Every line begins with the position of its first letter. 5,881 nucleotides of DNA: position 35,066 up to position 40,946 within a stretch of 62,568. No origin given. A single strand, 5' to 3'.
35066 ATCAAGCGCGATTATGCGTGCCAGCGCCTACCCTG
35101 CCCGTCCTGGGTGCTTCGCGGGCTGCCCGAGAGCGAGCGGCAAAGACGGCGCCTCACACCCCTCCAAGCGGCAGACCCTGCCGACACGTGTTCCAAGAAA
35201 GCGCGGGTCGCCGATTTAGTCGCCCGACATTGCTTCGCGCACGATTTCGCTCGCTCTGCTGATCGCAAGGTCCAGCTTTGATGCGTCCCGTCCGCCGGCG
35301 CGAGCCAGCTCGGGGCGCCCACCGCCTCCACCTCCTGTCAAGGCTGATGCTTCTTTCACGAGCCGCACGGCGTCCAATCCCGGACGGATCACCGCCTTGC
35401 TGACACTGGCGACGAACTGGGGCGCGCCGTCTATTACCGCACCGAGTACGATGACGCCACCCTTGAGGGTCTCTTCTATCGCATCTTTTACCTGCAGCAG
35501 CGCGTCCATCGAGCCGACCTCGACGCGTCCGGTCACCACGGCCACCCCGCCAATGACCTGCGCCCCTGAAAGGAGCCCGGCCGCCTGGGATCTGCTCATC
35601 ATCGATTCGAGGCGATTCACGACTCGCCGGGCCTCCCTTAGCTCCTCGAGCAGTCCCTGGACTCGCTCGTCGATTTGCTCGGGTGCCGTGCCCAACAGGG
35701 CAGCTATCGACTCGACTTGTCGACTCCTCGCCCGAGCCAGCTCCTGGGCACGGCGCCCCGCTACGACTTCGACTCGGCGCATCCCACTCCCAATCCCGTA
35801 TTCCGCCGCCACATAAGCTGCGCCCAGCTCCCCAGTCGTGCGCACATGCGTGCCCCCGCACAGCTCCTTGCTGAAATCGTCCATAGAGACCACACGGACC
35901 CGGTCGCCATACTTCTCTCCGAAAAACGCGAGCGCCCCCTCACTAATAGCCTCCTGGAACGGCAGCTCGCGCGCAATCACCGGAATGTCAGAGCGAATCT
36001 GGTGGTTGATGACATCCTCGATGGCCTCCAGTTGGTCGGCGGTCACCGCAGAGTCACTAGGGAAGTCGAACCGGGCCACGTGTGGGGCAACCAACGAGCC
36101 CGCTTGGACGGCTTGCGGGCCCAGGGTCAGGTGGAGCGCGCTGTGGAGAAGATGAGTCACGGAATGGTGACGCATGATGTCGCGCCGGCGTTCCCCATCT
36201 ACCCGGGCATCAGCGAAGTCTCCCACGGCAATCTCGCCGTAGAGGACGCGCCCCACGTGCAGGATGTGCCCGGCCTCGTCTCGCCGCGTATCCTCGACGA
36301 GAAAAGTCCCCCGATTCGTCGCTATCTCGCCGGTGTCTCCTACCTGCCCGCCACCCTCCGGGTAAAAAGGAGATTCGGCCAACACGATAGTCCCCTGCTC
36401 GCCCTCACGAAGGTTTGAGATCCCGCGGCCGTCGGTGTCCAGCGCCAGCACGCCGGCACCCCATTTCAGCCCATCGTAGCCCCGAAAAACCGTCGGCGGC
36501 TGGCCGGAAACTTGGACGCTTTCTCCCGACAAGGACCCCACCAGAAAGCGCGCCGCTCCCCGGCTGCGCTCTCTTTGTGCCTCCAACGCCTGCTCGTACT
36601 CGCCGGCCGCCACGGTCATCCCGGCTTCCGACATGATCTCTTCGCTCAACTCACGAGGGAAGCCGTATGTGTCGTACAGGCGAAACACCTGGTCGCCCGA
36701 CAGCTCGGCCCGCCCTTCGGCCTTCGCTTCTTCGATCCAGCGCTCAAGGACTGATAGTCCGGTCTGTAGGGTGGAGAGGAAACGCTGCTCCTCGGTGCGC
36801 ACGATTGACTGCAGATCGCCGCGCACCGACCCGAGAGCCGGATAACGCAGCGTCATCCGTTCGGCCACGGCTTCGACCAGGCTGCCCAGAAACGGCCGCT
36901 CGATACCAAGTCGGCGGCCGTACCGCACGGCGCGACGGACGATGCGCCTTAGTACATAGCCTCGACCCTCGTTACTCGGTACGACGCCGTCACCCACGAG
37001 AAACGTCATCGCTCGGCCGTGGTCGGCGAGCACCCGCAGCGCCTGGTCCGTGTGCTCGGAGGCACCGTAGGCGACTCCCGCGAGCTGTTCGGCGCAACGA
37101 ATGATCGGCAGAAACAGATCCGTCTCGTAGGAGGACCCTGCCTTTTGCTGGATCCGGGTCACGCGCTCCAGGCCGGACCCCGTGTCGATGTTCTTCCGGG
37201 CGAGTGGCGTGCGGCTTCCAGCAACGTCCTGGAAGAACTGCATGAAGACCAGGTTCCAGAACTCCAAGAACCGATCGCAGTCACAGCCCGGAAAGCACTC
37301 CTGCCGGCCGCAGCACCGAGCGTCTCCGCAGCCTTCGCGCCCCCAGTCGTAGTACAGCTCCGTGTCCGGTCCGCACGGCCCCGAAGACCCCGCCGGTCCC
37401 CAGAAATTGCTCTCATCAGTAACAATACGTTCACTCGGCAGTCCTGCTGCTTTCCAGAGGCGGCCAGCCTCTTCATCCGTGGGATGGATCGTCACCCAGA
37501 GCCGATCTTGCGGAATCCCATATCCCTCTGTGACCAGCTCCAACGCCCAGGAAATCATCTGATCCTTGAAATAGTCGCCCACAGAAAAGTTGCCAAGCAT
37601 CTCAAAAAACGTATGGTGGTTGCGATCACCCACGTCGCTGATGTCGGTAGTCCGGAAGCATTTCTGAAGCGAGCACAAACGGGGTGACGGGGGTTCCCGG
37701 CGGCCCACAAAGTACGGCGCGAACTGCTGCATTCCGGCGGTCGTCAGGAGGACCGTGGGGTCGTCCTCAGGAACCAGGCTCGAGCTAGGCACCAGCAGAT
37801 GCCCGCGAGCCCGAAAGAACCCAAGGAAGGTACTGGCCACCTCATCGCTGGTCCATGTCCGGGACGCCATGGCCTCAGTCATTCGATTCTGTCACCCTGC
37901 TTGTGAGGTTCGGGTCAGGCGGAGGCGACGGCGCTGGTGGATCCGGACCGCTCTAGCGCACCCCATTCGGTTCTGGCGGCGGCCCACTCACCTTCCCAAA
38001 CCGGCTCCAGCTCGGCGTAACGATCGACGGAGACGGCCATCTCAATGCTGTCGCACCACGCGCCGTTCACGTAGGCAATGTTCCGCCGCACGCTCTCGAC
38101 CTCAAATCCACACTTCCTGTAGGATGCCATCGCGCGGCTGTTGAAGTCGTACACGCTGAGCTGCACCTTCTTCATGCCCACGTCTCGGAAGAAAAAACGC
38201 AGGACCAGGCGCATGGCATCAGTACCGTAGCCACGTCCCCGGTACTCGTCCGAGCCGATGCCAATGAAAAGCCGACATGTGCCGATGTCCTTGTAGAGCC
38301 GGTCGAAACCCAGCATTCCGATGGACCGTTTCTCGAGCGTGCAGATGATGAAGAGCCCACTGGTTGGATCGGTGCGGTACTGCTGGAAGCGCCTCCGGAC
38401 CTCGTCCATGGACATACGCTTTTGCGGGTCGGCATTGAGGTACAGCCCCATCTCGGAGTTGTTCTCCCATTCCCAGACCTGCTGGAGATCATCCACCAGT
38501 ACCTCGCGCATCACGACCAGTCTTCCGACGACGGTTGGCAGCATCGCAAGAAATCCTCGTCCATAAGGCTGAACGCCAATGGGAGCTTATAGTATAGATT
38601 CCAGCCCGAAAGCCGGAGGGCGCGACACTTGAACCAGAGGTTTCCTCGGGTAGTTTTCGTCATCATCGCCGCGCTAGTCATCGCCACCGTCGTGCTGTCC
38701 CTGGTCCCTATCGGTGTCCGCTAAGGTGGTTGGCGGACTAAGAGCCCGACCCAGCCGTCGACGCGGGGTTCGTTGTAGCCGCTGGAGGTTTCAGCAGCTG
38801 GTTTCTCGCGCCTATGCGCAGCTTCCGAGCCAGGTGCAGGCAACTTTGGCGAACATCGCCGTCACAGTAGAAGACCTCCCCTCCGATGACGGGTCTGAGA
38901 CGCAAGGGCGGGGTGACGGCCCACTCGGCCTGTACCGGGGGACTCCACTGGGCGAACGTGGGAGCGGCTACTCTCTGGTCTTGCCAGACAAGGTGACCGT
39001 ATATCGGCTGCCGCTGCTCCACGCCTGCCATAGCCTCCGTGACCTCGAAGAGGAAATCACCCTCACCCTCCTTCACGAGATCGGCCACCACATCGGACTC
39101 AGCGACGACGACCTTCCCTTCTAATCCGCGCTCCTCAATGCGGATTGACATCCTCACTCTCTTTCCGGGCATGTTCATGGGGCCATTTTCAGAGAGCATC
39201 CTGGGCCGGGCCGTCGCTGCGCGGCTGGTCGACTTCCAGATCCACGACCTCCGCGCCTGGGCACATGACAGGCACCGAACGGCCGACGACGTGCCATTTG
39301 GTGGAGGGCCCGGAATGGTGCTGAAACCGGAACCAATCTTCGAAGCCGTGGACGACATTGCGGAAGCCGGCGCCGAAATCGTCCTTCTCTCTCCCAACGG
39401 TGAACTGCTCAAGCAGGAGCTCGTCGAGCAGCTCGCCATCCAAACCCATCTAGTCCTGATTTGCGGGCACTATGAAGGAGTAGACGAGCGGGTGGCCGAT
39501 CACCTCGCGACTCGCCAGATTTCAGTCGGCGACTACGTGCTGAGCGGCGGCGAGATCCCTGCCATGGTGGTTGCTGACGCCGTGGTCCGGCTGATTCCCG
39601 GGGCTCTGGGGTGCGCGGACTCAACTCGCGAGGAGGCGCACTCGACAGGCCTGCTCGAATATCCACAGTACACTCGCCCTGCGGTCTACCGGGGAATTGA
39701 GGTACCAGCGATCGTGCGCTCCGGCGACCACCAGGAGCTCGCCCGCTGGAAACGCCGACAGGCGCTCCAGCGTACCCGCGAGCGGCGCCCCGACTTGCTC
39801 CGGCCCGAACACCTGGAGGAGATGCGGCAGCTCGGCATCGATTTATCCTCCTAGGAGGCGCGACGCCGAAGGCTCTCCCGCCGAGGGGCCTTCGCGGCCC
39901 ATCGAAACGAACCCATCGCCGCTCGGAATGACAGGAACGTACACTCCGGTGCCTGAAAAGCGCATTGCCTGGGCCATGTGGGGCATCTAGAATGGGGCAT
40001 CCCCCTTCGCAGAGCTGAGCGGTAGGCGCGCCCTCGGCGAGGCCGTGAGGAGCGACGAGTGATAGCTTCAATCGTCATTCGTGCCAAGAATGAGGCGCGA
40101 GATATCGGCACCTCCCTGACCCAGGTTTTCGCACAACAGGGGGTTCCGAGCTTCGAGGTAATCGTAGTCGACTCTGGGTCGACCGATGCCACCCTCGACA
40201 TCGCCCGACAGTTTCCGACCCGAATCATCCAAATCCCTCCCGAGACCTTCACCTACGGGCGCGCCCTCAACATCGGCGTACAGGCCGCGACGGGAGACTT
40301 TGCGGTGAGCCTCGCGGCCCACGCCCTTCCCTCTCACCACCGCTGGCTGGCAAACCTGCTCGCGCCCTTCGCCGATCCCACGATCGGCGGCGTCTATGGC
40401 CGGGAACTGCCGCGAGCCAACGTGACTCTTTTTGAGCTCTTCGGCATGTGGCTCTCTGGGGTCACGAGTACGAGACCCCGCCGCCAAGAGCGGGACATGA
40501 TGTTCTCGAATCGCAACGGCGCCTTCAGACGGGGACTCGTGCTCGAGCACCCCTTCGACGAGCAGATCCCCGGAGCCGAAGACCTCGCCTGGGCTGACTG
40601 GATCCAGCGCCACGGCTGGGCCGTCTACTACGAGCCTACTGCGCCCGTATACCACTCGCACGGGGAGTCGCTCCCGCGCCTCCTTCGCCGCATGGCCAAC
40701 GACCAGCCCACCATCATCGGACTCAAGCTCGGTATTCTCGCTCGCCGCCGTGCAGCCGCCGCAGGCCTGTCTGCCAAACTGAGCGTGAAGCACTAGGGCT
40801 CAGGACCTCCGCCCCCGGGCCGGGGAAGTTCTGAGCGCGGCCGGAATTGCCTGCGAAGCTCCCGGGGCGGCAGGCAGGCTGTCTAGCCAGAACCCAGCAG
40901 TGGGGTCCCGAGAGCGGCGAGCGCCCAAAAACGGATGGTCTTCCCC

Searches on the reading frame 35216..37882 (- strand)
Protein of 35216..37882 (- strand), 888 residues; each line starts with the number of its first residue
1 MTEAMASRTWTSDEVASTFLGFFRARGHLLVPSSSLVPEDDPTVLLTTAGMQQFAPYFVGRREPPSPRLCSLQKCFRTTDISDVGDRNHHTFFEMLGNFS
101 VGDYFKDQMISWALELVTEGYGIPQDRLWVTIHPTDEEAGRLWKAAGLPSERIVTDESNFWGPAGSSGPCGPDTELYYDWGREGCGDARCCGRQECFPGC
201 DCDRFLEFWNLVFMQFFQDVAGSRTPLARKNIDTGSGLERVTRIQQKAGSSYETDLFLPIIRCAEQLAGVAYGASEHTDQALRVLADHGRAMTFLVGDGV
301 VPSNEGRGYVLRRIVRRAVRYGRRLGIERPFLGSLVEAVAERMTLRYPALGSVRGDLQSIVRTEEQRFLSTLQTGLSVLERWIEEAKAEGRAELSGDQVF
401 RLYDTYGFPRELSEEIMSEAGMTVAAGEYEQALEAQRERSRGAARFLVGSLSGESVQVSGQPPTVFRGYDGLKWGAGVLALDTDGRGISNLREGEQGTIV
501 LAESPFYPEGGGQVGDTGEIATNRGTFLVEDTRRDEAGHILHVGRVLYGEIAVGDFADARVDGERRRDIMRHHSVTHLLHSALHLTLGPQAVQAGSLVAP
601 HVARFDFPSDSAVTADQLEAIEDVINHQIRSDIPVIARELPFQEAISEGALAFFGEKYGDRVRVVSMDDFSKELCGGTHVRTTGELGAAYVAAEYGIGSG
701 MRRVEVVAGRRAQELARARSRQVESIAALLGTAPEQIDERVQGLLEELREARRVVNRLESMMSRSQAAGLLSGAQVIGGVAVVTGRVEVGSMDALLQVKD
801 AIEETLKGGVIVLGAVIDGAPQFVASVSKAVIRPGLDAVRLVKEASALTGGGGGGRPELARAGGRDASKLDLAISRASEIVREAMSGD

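Call 25: search_protein_families(library=pfam, proteins=[window:35216-37882:-])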
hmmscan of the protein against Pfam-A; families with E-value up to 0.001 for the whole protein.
window:35216-37882:- (888 aa): 3 families
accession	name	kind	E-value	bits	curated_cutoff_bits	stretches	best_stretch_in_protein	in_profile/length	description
PF01411.24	tRNA-synt_2c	-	2.9e-170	567.9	30.3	1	14-564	1-551/552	tRNA synthetases class II (A)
PF07973.19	tRNA_SAD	-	1.9e-12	47.4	24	1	662-705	1-44/44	Threonyl and Alanyl tRNA synthetase second additional domain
PF02272.25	DHHA1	-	9.6e-10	39.3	25.9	1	783-882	5-101/102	DHHA1 domain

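Call 42: find_related_loci(query=window:35216-37882:-, collection=genome_contigs, flank=1000)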
Query window:35216-37882:- (888 aa) in genome_contigs; peptide patterns used: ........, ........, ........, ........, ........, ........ (x = any residue, [..] = any of these).
599 stretches matched a pattern (row limit reached: there are more); 552 encode a relative of the query (tblastn E <= 1e-3); the best 80 are kept; 80 distinct loci.
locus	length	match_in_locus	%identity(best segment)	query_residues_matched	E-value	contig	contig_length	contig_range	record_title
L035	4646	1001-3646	55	1-886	0e+0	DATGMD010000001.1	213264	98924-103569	MAG TPA_asm: Chloroflexota bacterium isolate SMAG_U9903 k141_440342, whole genome shotgun sequence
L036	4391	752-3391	47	8-883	0e+0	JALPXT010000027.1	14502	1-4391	Dehalococcoidia bacterium isolate AH-958-E22 AH-958-E22_NODE_27, whole genome shotgun sequence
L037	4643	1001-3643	48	5-887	0e+0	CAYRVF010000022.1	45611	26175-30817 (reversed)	MAG TPA_asm: uncultured Ktedonobacterales bacterium isolate SRP272529_co1_100 genome assembly, contig: NODE_1011_length_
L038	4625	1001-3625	46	8-881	0e+0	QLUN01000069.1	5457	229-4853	MAG: Chloroflexota bacterium isolate BS517 DDT25_69, whole genome shotgun sequence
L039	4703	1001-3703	48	11-885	0e+0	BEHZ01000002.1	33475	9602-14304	Bacterium HR23 DNA, contig: NODE_422_2, isolate: HRbin23, whole genome shotgun sequence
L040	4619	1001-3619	47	8-883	0e+0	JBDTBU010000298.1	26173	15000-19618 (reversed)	MAG: Ktedonobacteraceae bacterium isolate cluster2_bin.14 k127_652036, whole genome shotgun sequence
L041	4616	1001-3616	45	11-885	0e+0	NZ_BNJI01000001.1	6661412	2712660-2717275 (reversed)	Ktedonobacter sp. SOSP1-85 sequence1, whole genome shotgun sequence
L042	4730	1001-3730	46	11-886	0e+0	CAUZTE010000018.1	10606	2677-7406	MAG: Dehalococcoidia bacterium isolate CB9_331.17 genome assembly, contig: Ga0302133_10002799, whole genome shotgun sequ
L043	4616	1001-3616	45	11-885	0e+0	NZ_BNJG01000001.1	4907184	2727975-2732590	Ktedonobacter robiniae strain SOSP1-30 sequence1, whole genome shotgun sequence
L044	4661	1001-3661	45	8-886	0e+0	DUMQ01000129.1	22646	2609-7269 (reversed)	MAG TPA_asm: Bacillota bacterium isolate AS04akNAM_80 54950_AS04, whole genome shotgun sequence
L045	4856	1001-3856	44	14-881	0e+0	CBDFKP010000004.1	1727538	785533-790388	MAG: Dehalococcoidia bacterium isolate 54f7828e-2c5e-4b54-8adc-feff5b35415e genome assembly, contig: contig_4, whole gen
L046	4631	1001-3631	41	13-885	0e+0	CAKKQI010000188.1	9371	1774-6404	Candidatus Brocadiaceae bacterium isolate Hainich-H41-bin252-1 genome assembly, contig: H41-bin252_1_Hain_H41_02um_R2_67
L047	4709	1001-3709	43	4-882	0e+0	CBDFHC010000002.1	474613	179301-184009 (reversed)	MAG: Dehalococcoidia bacterium isolate d98c5b24-ffc7-4c95-8517-431039972f4c genome assembly, contig: contig_2, whole gen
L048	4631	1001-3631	41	9-885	0e+0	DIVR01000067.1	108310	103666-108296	MAG TPA_asm: bacterium UBP4_UBA6127 isolate UBA6127 UBA6127_contig_6102, whole genome shotgun sequence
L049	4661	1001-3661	39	11-882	0e+0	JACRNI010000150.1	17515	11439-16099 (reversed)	MAG: Deltaproteobacteria bacterium isolate NC_groundwater_1931_Pr3_S-0.2um_41_6 scaffold_539920, whole genome shotgun se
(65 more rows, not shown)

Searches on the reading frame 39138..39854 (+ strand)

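Call 25: search_protein_families(library=pfam, proteins=[window:39138-39854:+])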
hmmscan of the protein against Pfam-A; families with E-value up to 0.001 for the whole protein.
window:39138-39854:+ (238 aa): 1 family
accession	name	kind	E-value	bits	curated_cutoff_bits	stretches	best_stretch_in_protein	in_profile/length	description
PF01746.26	tRNA_m1G_MT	-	4e-61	206.6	27.3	1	23-218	2-195/195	tRNA (Guanine-1)-methyltransferase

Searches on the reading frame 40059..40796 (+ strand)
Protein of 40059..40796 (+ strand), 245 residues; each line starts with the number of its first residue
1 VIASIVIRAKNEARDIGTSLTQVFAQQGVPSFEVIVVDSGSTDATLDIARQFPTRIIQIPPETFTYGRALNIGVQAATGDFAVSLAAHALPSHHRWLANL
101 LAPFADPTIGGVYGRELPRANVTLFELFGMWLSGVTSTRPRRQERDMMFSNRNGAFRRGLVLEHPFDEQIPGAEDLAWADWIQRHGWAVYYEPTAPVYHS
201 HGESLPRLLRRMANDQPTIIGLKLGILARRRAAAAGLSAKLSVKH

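Call 25: search_protein_families(library=pfam, proteins=[window:40059-40796:+])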
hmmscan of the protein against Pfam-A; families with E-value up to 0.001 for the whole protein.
window:40059-40796:+ (245 aa): 2 families
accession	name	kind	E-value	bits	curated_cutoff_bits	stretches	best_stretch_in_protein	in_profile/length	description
PF00535.33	Glycos_transf_2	-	1.7e-19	70.8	23.3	1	4-128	1-131/168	Glycosyl transferase family 2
PF13641.12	Glyco_tranf_2_3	-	6.5e-12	46.4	27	1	4-213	4-225/230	Glycosyltransferase like family 2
